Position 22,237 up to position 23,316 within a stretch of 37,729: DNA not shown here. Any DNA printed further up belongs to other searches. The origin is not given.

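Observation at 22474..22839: Iteron cluster with DnaA-box-like cores inside the coding sequence of the RHH protein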

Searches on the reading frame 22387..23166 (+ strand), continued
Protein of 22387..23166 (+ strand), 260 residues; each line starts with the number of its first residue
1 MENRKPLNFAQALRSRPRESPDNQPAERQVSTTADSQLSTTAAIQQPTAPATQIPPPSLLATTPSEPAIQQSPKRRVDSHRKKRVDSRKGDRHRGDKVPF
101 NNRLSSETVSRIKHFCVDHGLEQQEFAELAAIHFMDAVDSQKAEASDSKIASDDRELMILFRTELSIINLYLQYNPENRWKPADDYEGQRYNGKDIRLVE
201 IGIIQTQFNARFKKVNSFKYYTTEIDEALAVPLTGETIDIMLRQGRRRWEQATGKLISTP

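Call 47: search_protein_families(library=ncbifam, proteins=[window:22387-23166:+, L013:2192-2992:+, L013:2995-4023:+], max_evalue=0.01)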
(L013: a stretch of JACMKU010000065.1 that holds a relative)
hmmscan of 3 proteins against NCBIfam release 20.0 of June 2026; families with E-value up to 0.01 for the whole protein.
window:22387-23166:+ (260 aa): 0 families

L013:2192-2992:+ (267 aa): 33 families (the best 25 are shown)
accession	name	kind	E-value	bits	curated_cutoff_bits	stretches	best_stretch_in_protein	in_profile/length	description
TIGR03453.1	partition_RepA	equivalog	5e-33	114.5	348.45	1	2-233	105-357/387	plasmid partitioning protein RepA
NF041546.1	ParA_partition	equivalog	2.9e-30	105.3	180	2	3-75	1-74/203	ParA family partition ATPase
TIGR01969.1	minD_arch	subfamily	4.6e-27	94.8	201.75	1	3-253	2-238/251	cell division ATPase MinD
NF010443.0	PRK13869.1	subfamily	7.3e-21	74.4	446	1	2-233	122-374/405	plasmid-partitioning protein RepA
TIGR03371.1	cellulose_yhjQ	equivalog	6.9e-19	68.3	157.85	1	1-242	1-237/246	cellulose biosynthesis protein BcsQ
NF041283.1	PrgP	equivalog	4.7e-17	62.2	400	1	2-216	3-228/297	ParA superfamily DNA segregation protein PrgP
TIGR01007.1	eps_fam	subfamily_domain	1.4e-14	54.2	108.05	1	1-139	17-149/204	polysaccharide biosynthesis tyrosine autokinase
NF010259.0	PRK13705.1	equivalog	7.7e-13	48.1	725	1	3-231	108-353/388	plasmid-partitioning protein SopA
TIGR01968.1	minD_bact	equivalog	1.8e-12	47.2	212.9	1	2-161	2-153/261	septum site-determining protein MinD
TIGR03018.1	pepcterm_TyrKin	hypoth_equivalog_domain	1.4e-11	44.1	230.65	1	3-149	37-182/207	XrtA-associated tyrosine autokinase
NF008568.0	PRK11519.1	equivalog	2.5e-10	39.2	1068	1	6-153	531-670/720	tyrosine-protein kinase Wzc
TIGR01281.1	DPOR_bchL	equivalog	2.5e-09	36.9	345.15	1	8-249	6-246/268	ferredoxin:protochlorophyllide reductase (ATP-dependent) iron-sulfur ATP-binding protein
NF033200.1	F430_CfbC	exception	4.1e-09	36.2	402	1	9-64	7-62/260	Ni-sirohydrochlorin a,c-diamide reductive cyclase ATP-dependent reductase subunit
NF009701.0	PRK13230.1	subfamily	6.8e-09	35.1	350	1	8-80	7-79/291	nitrogenase reductase-like protein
NF047398.1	AAA_KGGVGR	domain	8.4e-09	36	90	1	1-124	2-149/190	KGGVGR-motif variant AAA ATPase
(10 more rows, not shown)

L013:2995-4023:+ (343 aa): 0 families

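Call 60: search_protein_families(library=pfam, proteins=[L015:1909-3042:-, L015:3361-3936:-, L015:8483-9952:-, L015:6554-6967:+, L018:2750-4153:-, L017:1465-2493:-, L017:2855-3610:-, L032:2407-4032:+, L016:3268-5763:+, L016:6173-7609:-], max_evalue=0.001)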
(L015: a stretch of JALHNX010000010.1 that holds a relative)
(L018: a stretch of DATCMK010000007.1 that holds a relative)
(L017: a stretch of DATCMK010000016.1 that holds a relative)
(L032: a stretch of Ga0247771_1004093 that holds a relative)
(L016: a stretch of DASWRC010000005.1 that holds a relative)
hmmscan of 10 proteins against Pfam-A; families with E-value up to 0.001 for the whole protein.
L015:1909-3042:- (377 aa): 1 family
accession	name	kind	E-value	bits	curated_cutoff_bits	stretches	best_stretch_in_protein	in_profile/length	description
PF02384.22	N6_Mtase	-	1.8e-05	24.7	20.4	1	220-296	20-99/311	N-6 DNA Methylase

L015:3361-3936:- (191 aa): 1 family
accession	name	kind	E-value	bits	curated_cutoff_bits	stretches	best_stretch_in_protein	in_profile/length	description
PF05565.16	Sipho_Gp157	-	6.1e-31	108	28.6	1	21-190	1-161/162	Siphovirus Gp157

L015:8483-9952:- (489 aa): 5 families
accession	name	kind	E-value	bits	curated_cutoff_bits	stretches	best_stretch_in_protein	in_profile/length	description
PF13424.12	TPR_12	-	4.2e-11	43.3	30.1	2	215-288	2-77/77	Tetratricopeptide repeat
PF00515.34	TPR_1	-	2.2e-05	24.5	27.8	0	179-198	4-23/34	Tetratricopeptide repeat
PF07719.23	TPR_2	-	6.5e-05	23.2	27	0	179-198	4-23/34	Tetratricopeptide repeat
PF13374.12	TPR_10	-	0.00011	22.5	27.5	0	220-249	6-35/42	Tetratricopeptide repeat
PF17874.7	TPR_MalT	-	0.00051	19.9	45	1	173-327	37-192/336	MalT-like TPR region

L015:6554-6967:+ (138 aa): 0 families

L018:2750-4153:- (467 aa): 1 family
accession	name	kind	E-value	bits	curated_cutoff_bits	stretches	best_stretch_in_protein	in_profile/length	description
PF13620.12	CarboxypepD_reg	-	4.3e-08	33.8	32.3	1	218-268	2-50/82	Carboxypeptidase regulatory-like domain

L017:1465-2493:- (342 aa): 1 family
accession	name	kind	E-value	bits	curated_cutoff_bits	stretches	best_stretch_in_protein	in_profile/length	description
PF01339.22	CheB_methylest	-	7.6e-53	179.2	24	1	6-180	1-173/174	CheB methylesterase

L017:2855-3610:- (251 aa): 1 family
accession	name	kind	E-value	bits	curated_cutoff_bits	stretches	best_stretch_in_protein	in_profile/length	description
PF02535.28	Zip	-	2.7e-05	24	35.1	1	98-243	166-319/323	ZIP Zinc transporter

L032:2407-4032:+ (542 aa): 5 families
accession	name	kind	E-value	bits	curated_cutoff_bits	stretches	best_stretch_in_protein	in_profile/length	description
PF00069.31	Pkinase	-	7.8e-36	124.2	31.7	1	14-284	3-253/263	Protein kinase domain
PF07714.23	PK_Tyr_Ser-Thr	-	1.8e-25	90.2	23.1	1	14-284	3-250/258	Protein tyrosine and serine/threonine kinase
PF00498.31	FHA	-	2.5e-08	34.7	20.7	1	467-533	10-67/67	FHA domain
PF03109.22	ABC1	-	1.1e-05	25.2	22.9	1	81-158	141-214/244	ABC1 atypical kinase-like domain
PF01636.29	APH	-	0.00043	20.6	23.2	0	121-167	154-207/239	Phosphotransferase enzyme family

L016:3268-5763:+ (832 aa): 4 families
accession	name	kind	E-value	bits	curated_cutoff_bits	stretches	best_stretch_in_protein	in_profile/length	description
PF03160.20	Calx-beta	-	5.1e-69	230.2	27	4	462-553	23-119/119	Calx-beta domain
PF01839.29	FG-GAP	-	1.4e-22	79.5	22.1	1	692-711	6-25/37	FG-GAP repeat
PF13517.12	FG-GAP_3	-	3.8e-22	79.1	26.9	4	650-706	1-61/61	FG-GAP-like repeat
PF12256.14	TcdB_toxin_midN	-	6.5e-05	22.7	24.8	0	693-718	32-56/181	Insecticide toxin TcdB middle/N-terminal region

L016:6173-7609:- (478 aa): 8 families
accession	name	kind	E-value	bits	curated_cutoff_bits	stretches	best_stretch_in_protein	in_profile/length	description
PF13646.12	HEAT_2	-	2.4e-14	53.8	27.7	2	371-462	2-88/88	HEAT repeats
PF13174.12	TPR_6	-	7.7e-11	42.4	26.3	1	99-130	2-33/33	Tetratricopeptide repeat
PF14559.12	TPR_19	-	5.3e-07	30.3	25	1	71-129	2-57/68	Tetratricopeptide repeat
PF07719.23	TPR_2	-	6.7e-07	29.4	27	1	99-129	3-33/34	Tetratricopeptide repeat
PF13432.12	TPR_16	-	7.7e-05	23.5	32.7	1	65-130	2-64/65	Tetratricopeptide repeat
PF13428.12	TPR_14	-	0.00011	22.9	23.5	0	98-131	2-35/44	Tetratricopeptide repeat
PF13512.12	TPR_18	-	0.00028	21.5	21.9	0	61-129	11-79/145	Tetratricopeptide repeat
PF13181.12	TPR_8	-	0.00073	20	25.7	0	99-126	3-30/34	Tetratricopeptide repeat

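Call 66: search_protein_families(library=pfam, proteins=[L004:3251-4813:-, L004:6554-8866:+, L004:9100-10284:+, L008:1148-4351:-, L008:8095-9870:+, L008:10447-11445:+, L009:2055-4700:+, L006:2254-3642:+, L006:936-1787:+, L012:2915-3619:+], max_evalue=0.001)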
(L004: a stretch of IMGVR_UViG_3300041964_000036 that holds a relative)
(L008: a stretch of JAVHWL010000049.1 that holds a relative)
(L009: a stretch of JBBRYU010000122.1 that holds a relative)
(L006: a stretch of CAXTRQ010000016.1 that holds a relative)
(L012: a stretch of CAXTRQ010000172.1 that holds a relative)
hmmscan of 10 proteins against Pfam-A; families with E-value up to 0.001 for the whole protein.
L004:3251-4813:- (520 aa): 3 families
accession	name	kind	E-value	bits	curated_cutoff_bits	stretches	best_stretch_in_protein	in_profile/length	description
PF03050.20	DDE_Tnp_IS66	-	1e-49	169.9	23.1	1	204-481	2-283/284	Transposase IS66 family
PF13005.12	zf-IS66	-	1.6e-11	44.9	27.3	1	143-189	2-46/46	zinc-finger binding domain of transposase IS66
PF20042.4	DUF6444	-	8.7e-11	42.7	27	1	47-127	15-83/85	Family of unknown function (DUF6444)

L004:6554-8866:+ (771 aa): 3 families
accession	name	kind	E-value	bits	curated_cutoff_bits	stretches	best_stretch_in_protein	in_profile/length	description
PF13814.12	Replic_Relax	-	1.2e-08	35.7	25.3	1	625-712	94-190/191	Replication-relaxation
PF13401.12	AAA_22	-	1.8e-05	25.5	27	0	155-195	65-105/130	AAA domain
PF02534.20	T4SS-DNA_transf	-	0.00013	21.4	20.1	0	134-219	40-115/468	Type IV secretory system Conjugative DNA transfer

L004:9100-10284:+ (395 aa): 5 families
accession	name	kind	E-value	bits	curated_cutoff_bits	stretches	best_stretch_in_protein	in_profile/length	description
PF10412.15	TrwB_AAD_bind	-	6e-11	42.3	20.5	1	17-326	16-325/387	Type IV secretion-system coupling protein DNA-binding domain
PF01935.23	DUF87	-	8e-09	36.4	23.2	1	17-75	24-81/220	Helicase HerA, central domain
PF12696.13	TraG-D_C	-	7.8e-06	26.3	22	1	252-325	2-80/126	TraM recognition site of TraD and TraG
PF25199.1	nSTAND_NTPase5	-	0.00068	19.9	34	0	20-78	45-107/145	Novel STAND NTPase 5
PF13191.12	AAA_16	-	0.00074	20.5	32.6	0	14-48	23-56/167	AAA ATPase domain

L008:1148-4351:- (1067 aa): 19 families
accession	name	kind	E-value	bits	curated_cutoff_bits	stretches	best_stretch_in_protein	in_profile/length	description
PF12770.12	CHAT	-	8.1e-67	226.1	24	1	723-1064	2-288/289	CHAT domain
PF13424.12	TPR_12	-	1.3e-40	137.9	30.1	3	302-373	3-76/77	Tetratricopeptide repeat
PF00515.34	TPR_1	-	4.5e-30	102.7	27.8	3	342-373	1-32/34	Tetratricopeptide repeat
PF07719.23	TPR_2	-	8.1e-24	82.2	27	2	422-449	1-28/34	Tetratricopeptide repeat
PF13374.12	TPR_10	-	1.3e-23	82.7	27.5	1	222-254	2-34/42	Tetratricopeptide repeat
PF13181.12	TPR_8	-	8.3e-20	69.7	25.7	0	422-449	1-28/34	Tetratricopeptide repeat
PF13176.12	TPR_7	-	2.8e-13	49.3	27.9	0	344-371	1-28/36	Tetratricopeptide repeat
PF17874.7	TPR_MalT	-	9e-13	48.6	45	2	206-385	25-206/336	MalT-like TPR region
PF14938.12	SNAP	-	2.1e-09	37.7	25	2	288-402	61-175/282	Soluble NSF attachment protein, SNAP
PF13174.12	TPR_6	-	1.4e-08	35.3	26.3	0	424-448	2-26/33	Tetratricopeptide repeat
PF24885.1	TPR_NPHP3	-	1.7e-07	31.3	100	0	342-443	92-204/239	Nephrocystin-3 TPR domain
PF10602.15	RPN7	-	2e-06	28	29.6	0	356-410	10-64/174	26S proteasome subunit RPN7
PF13428.12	TPR_14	-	1.6e-05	25.6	23.5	0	345-371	4-30/44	Tetratricopeptide repeat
PF25068.1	ARM_TT21_4th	-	0.0001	23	30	1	347-452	4-103/153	Tetratricopeptide repeat protein 21 forth ARM domain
PF07721.20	TPR_4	-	0.00015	22.5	27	0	462-484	1-23/26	Tetratricopeptide repeat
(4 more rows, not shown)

L008:8095-9870:+ (592 aa): 2 families
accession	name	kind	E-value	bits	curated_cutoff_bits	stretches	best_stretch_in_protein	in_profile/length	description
PF09299.17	Mu-transpos_C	-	3.4e-08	33.8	21.7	1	408-468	2-61/61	Mu transposase, C-terminal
PF02914.21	DDE_2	-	5.8e-06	26.6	23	1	158-225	3-70/221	Bacteriophage Mu transposase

L008:10447-11445:+ (333 aa): 1 family
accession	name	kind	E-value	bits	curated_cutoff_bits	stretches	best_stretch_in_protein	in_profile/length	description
PF13401.12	AAA_22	-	1.3e-10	42.1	27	1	118-232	7-130/130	AAA domain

L009:2055-4700:+ (882 aa): 14 families
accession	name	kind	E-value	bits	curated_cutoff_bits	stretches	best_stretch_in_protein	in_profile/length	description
PF00069.31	Pkinase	-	3.4e-49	168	31.7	1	105-393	1-251/263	Protein kinase domain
PF07714.23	PK_Tyr_Ser-Thr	-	1.3e-35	123.4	23.1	1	107-329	3-221/258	Protein tyrosine and serine/threonine kinase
PF13424.12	TPR_12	-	2.2e-31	108.3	30.1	4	605-679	2-76/77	Tetratricopeptide repeat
PF13374.12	TPR_10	-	9.1e-16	57.7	27.5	1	651-681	5-35/42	Tetratricopeptide repeat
PF13181.12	TPR_8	-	4.2e-13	48.8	25.7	0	606-638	1-33/34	Tetratricopeptide repeat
PF07719.23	TPR_2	-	1.6e-12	47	27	0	606-638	1-33/34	Tetratricopeptide repeat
PF17874.7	TPR_MalT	-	2.4e-11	43.9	45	1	608-767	42-196/336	MalT-like TPR region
PF03109.22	ABC1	-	8.6e-08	32.1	22.9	1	181-256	144-219/244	ABC1 atypical kinase-like domain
PF00515.34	TPR_1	-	1e-07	31.9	27.8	0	606-638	1-33/34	Tetratricopeptide repeat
PF01636.29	APH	-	1.1e-07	32.3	23.2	0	218-252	162-198/239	Phosphotransferase enzyme family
PF13432.12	TPR_16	-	1.7e-06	28.8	32.7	0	654-716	3-57/65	Tetratricopeptide repeat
PF13176.12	TPR_7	-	3.4e-06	27.1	27.9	0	608-641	1-34/36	Tetratricopeptide repeat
PF14559.12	TPR_19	-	0.00011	22.9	25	0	619-679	4-56/68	Tetratricopeptide repeat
PF24885.1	TPR_NPHP3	-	0.0003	20.7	100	0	783-869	108-194/239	Nephrocystin-3 TPR domain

L006:2254-3642:+ (463 aa): 7 families
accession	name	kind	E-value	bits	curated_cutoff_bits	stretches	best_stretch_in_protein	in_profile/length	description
PF00158.32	Sigma54_activat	-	4.5e-71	238.4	20.2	1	135-300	2-167/168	Sigma-54 interaction domain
PF00072.30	Response_reg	-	2.8e-25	89.1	30.2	1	5-114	1-110/111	Response regulator receiver domain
PF14532.12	Sigma54_activ_2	-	3.3e-22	79.7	25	1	135-305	1-138/138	Sigma-54 interaction domain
PF25601.1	AAA_lid_14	-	4.4e-22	78.2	27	1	306-384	1-78/87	AAA+ ATPase lid domain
PF02954.25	HTH_8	-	9.1e-10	38.6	22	1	416-455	3-42/42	Bacterial regulatory protein, Fis family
PF07728.20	AAA_5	-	6.1e-06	26.7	22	1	158-274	2-121/139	AAA domain (dynein-related subfamily)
PF01078.27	Mg_chelatase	-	0.00016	21.6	20.3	0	213-255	93-135/207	Magnesium chelatase, subunit ChlI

L006:936-1787:+ (284 aa): 3 families
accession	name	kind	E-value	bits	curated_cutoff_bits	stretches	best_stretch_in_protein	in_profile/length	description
PF08668.18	HDOD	-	6e-52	176.4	22.9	1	21-214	1-196/196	HDOD domain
PF01966.28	HD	-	4.6e-09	37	22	1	116-245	2-102/116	HD domain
PF18019.7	Cas3_HD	-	1.8e-05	25.3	23.1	1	113-259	27-176/207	Cas3, HD domain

L012:2915-3619:+ (235 aa): 0 families
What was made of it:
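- On Mu-type transposition module (MuA + MuB): The Mu-type transposase in L008 has its own separate AAA_22 gene (call 66).
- The cassette occurs next to other replication-type genes (Replic_Relax in L004, call 66).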

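Call 80: search_protein_families(library=padloc, proteins=[window:22387-23166:+, L013:2995-4023:+, L012:5003-5827:+], max_evalue=0.001)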
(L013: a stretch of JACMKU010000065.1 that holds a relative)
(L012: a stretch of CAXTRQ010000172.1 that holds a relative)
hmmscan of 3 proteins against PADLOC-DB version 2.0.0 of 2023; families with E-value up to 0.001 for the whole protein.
window:22387-23166:+ (260 aa): 0 families

L013:2995-4023:+ (343 aa): 0 families

L012:5003-5827:+ (275 aa): 0 families

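Call 105: find_encoding_contigs(protein=P0074, flank=10000, max_places=1)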
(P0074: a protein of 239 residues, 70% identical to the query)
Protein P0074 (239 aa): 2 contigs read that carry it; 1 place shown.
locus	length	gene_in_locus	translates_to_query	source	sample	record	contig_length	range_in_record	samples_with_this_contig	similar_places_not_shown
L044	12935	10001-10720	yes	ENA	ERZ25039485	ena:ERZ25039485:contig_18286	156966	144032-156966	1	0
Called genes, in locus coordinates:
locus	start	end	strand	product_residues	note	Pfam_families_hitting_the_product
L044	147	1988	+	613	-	PF02310:B12-binding (weak), PF04055:Radical_SAM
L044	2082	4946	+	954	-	PF01871:AMMECR1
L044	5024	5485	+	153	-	PF05163:DinB, PF04978:MST, PF12867:DinB_2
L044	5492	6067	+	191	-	PF06736:TMEM175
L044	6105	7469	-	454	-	PF13347:MFS_2 (faint), PF05977:MFS_3, PF07690:MFS_1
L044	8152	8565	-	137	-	-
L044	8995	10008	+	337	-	PF13191:AAA_16 (faint), PF13401:AAA_22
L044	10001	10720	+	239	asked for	-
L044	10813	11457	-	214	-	-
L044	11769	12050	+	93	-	-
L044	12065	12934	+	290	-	?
